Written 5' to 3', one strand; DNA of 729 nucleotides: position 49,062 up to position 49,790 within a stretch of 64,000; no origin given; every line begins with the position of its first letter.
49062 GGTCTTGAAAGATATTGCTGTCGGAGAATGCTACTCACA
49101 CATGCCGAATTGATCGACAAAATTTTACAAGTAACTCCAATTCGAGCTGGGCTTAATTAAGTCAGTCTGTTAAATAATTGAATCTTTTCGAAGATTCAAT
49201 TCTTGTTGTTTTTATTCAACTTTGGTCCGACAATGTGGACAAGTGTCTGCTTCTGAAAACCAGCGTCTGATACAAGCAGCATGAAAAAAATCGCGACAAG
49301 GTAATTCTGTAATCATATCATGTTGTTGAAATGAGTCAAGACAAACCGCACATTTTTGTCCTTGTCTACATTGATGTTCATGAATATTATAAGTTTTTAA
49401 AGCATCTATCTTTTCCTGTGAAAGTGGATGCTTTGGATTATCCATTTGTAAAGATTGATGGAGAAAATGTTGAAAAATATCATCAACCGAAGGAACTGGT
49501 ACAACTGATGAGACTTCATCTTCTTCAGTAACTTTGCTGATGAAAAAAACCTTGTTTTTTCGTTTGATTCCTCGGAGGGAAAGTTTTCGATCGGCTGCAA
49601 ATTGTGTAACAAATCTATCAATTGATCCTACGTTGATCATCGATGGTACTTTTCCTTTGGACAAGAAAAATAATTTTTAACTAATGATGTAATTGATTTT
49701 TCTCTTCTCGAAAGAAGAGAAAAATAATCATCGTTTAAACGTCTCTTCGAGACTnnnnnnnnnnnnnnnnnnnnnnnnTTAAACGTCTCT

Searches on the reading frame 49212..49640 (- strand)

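Call 33: search_protein_families(library=pfam, proteins=[window:49212-49640:-], max_evalue=0.01)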
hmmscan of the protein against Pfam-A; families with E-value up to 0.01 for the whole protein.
window:49212-49640:- (142 aa): 7 families
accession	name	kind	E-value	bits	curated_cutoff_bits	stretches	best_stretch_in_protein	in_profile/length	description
PF13639.12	zf-RING_2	-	1.2e-12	48.3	27.3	1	96-138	2-44/44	Ring finger domain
PF13923.12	zf-C3HC4_2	-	2.3e-07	30.9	27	1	96-137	1-40/40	Zinc finger, C3HC4 type (RING finger)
PF17123.11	zf-RING_11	-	5.5e-07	29.6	27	1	97-124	2-29/29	RING-like zinc finger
PF00097.31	zf-C3HC4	-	4e-05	23.8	21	1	97-137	1-40/40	Zinc finger, C3HC4 type (RING finger)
PF13920.12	zf-C3HC4_3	-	7.8e-05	22.8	27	1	94-142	2-47/49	Zinc finger, C3HC4 type (RING finger)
PF12678.13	zf-rbx1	-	0.00011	22.9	31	1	95-138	12-55/55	RING-H2 zinc finger domain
PF14634.12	zf-RING_5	-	0.0016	18.8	27.9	1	96-139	1-43/43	zinc-RING finger domain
